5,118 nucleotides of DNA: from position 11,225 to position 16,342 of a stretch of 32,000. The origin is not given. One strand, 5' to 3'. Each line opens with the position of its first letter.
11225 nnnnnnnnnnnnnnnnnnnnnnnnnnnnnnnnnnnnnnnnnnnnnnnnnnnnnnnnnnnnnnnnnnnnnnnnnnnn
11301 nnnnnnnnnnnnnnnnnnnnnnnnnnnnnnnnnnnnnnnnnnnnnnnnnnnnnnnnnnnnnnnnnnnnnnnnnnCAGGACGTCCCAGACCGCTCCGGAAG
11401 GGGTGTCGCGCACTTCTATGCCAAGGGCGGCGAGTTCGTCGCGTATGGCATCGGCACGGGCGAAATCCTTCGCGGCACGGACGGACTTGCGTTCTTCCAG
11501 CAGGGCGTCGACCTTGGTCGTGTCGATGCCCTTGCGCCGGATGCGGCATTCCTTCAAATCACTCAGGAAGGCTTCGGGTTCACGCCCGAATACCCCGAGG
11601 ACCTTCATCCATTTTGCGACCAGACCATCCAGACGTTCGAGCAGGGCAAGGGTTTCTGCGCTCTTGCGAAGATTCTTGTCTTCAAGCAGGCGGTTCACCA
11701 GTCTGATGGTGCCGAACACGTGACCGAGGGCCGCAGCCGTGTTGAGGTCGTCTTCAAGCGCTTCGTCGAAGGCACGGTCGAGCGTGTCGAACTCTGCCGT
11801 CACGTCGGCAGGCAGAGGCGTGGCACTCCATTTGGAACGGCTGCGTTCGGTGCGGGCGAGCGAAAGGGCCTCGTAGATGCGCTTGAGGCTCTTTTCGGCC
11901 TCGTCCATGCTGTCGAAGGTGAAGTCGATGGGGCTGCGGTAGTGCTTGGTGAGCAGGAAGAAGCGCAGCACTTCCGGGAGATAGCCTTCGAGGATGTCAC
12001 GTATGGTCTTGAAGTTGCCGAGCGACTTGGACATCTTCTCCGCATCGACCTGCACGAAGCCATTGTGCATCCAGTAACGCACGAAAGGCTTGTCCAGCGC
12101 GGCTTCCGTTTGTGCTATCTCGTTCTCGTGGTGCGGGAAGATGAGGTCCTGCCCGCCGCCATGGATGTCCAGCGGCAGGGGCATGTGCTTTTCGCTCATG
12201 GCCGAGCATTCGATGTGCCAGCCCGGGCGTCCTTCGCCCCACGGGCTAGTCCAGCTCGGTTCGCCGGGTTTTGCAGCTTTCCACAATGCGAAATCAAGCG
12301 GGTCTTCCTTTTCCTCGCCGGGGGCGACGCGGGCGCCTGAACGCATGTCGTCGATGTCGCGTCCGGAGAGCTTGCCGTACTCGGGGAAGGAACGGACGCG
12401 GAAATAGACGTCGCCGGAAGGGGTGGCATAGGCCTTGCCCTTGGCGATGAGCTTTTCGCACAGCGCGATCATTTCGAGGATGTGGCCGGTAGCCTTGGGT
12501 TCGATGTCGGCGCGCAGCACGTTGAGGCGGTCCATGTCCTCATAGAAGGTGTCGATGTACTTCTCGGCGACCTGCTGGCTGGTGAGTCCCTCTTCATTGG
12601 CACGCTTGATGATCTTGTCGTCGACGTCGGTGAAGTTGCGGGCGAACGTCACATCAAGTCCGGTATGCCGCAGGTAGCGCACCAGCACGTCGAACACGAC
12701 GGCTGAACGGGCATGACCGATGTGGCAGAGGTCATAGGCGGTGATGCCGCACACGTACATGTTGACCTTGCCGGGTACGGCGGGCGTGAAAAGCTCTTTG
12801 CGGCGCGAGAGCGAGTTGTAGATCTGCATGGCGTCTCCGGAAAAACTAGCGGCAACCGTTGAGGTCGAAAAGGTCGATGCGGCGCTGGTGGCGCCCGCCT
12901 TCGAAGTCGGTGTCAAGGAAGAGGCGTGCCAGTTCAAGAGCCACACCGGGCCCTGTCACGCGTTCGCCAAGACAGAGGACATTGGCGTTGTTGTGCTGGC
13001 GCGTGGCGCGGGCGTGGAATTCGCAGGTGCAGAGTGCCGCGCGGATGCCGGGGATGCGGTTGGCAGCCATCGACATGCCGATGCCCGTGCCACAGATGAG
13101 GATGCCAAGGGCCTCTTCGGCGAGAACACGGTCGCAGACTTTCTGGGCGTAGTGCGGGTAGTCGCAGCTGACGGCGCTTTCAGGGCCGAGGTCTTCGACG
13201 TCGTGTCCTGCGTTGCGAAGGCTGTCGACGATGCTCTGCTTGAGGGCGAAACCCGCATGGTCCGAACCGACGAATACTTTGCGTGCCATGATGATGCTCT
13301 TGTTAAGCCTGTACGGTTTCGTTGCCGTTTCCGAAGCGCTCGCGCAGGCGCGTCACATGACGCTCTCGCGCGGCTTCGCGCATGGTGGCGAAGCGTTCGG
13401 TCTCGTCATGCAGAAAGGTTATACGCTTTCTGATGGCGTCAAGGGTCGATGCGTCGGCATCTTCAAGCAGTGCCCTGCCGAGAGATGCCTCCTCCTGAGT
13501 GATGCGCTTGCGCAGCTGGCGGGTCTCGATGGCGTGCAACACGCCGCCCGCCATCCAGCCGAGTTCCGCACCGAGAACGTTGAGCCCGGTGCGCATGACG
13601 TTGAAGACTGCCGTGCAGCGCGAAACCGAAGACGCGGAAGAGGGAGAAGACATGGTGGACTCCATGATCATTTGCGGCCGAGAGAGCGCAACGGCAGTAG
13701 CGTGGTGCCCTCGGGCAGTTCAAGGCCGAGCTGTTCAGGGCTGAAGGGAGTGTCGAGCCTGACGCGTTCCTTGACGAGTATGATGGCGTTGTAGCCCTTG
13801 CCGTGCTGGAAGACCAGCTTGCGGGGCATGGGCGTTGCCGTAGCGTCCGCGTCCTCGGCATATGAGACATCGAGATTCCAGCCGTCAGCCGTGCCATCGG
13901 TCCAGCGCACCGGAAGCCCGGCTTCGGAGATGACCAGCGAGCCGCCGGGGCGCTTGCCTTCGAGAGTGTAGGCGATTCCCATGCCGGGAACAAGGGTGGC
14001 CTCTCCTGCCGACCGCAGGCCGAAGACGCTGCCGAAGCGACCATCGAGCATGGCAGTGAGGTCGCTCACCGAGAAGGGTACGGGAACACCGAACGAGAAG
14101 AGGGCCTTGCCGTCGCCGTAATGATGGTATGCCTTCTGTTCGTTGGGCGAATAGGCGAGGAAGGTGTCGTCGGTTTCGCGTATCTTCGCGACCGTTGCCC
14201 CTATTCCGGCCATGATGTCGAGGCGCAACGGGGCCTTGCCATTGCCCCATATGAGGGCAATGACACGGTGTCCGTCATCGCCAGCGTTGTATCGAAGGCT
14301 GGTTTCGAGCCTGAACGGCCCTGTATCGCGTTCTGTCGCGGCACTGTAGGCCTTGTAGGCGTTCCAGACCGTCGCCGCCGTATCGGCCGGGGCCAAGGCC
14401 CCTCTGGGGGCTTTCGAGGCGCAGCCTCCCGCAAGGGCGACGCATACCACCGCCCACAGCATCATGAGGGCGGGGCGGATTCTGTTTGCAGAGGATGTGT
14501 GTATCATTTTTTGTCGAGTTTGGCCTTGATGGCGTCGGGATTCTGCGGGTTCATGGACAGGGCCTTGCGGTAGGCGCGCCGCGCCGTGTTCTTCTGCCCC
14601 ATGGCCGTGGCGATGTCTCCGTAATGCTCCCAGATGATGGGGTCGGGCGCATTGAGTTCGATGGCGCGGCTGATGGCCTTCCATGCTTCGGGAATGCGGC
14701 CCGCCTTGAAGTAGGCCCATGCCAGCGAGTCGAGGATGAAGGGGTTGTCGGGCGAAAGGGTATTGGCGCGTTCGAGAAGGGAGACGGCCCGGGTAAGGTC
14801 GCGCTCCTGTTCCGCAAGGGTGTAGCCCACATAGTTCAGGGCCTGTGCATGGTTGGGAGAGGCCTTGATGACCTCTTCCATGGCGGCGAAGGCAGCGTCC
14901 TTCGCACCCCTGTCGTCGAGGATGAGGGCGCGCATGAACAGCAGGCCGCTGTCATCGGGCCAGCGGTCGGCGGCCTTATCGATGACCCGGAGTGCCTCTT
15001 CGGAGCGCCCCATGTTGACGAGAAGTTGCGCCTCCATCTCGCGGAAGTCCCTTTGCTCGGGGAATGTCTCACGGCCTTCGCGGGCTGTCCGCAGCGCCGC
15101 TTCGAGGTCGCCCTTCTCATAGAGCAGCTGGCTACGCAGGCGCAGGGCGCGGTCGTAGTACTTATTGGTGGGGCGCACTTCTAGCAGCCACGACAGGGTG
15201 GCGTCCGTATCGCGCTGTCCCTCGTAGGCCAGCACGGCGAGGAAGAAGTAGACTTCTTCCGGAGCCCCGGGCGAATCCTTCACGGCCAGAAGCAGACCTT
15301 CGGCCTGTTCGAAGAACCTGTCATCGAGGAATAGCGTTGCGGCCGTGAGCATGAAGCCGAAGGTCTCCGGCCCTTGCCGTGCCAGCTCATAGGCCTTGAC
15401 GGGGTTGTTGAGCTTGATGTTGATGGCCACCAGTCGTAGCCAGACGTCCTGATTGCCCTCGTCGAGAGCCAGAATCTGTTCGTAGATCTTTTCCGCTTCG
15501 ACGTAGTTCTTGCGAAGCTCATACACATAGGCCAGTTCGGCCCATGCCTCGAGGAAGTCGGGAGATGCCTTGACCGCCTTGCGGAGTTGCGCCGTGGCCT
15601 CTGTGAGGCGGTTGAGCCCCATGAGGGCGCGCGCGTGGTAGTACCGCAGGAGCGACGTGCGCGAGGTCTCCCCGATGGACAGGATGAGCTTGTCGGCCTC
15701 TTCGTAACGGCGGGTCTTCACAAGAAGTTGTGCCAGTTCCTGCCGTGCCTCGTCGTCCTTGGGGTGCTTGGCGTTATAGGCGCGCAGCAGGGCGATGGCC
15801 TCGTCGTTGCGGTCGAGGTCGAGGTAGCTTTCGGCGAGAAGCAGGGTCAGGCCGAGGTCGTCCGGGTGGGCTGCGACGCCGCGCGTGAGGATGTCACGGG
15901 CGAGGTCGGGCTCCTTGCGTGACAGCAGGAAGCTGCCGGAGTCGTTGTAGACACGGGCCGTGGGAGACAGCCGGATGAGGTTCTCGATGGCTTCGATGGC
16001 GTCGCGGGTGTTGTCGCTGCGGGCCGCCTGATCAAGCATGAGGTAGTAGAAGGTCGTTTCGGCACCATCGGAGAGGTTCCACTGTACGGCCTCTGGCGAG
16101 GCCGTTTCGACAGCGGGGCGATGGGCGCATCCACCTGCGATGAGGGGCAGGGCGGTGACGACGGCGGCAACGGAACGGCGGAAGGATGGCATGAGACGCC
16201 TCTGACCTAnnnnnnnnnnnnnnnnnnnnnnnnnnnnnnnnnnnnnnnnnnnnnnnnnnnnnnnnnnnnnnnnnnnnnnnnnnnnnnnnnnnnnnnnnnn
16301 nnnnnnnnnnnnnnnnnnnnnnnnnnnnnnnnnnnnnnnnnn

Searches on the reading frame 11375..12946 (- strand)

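Call 70: search_protein_families(library=pfam, proteins=[window:11375-12946:-], max_evalue=0.0001)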
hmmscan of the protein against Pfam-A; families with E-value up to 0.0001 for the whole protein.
window:11375-12946:- (524 aa): 6 families
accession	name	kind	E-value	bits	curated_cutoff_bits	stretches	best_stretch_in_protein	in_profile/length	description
PF01406.26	tRNA-synt_1e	-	3.9e-133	443.9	27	1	54-351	3-300/301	tRNA synthetases class I (C) catalytic domain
PF09334.17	tRNA-synt_1g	-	3.5e-16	59.4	20.1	2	74-144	14-84/391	tRNA synthetases class I (M)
PF09190.17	DALR_2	-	8.4e-13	49.1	22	1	392-453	1-56/57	DALR domain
PF23493.1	CysS_C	-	7.8e-10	39.1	23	1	478-520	7-49/51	Cysteinyl-tRNA ligase anticodon binding domain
PF01921.24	tRNA-synt_1f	-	3.5e-09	36.5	27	1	298-362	275-340/360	tRNA synthetases class I (K)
PF00133.28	tRNA-synt_1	-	3.9e-08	32.9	22.7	1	252-338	322-409/414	tRNA synthetases class I (I, L, M and V)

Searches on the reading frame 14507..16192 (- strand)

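Call 70: search_protein_families(library=pfam, proteins=[window:14507-16192:-], max_evalue=0.0001)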
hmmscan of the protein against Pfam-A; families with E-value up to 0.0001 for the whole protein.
window:14507-16192:- (562 aa): 27 families (the best 25 are shown)
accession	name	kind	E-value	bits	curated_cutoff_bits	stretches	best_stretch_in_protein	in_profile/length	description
PF13428.12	TPR_14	-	3.9e-42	138.8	23.5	2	215-256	2-43/44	Tetratricopeptide repeat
PF14559.12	TPR_19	-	5e-39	132.9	25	4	89-149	1-61/68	Tetratricopeptide repeat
PF13432.12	TPR_16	-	9.8e-39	131.8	32.7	3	386-448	2-64/65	Tetratricopeptide repeat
PF07719.23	TPR_2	-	1.5e-27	93.9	27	0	215-247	2-34/34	Tetratricopeptide repeat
PF13431.12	TPR_17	-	3.2e-27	92.9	24.4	0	204-234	3-33/34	Tetratricopeptide repeat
PF13181.12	TPR_8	-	2.2e-25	87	25.7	0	520-551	3-34/34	Tetratricopeptide repeat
PF12895.13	ANAPC3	-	1.9e-21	76.6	27.2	1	142-205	18-81/82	Anaphase-promoting complex, cyclosome, subunit 3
PF23914.1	TPR_CcmH_CycH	-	9.6e-19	68.2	42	0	517-554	49-86/158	Cytochrome c-type biogenesis protein H TPR domain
PF00515.34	TPR_1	-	8.1e-17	60.7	27.8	0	215-247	2-34/34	Tetratricopeptide repeat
PF13414.12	TPR_11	-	9e-14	51.3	26.8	0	189-225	3-39/42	TPR repeat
PF13424.12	TPR_12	-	9.6e-14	51.8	30.1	0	215-245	4-34/77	Tetratricopeptide repeat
PF13174.12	TPR_6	-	1.3e-12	47.9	26.3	0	117-145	4-32/33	Tetratricopeptide repeat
PF13429.12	TPR_15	-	1.4e-11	44.8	26.2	1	282-546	12-276/280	Tetratricopeptide repeat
PF13176.12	TPR_7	-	5e-11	42.2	27.9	0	216-249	1-34/36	Tetratricopeptide repeat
PF22860.2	DUF7017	-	2.6e-10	40.9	27.5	0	87-176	9-100/141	Domain of unknown function (DUF7017)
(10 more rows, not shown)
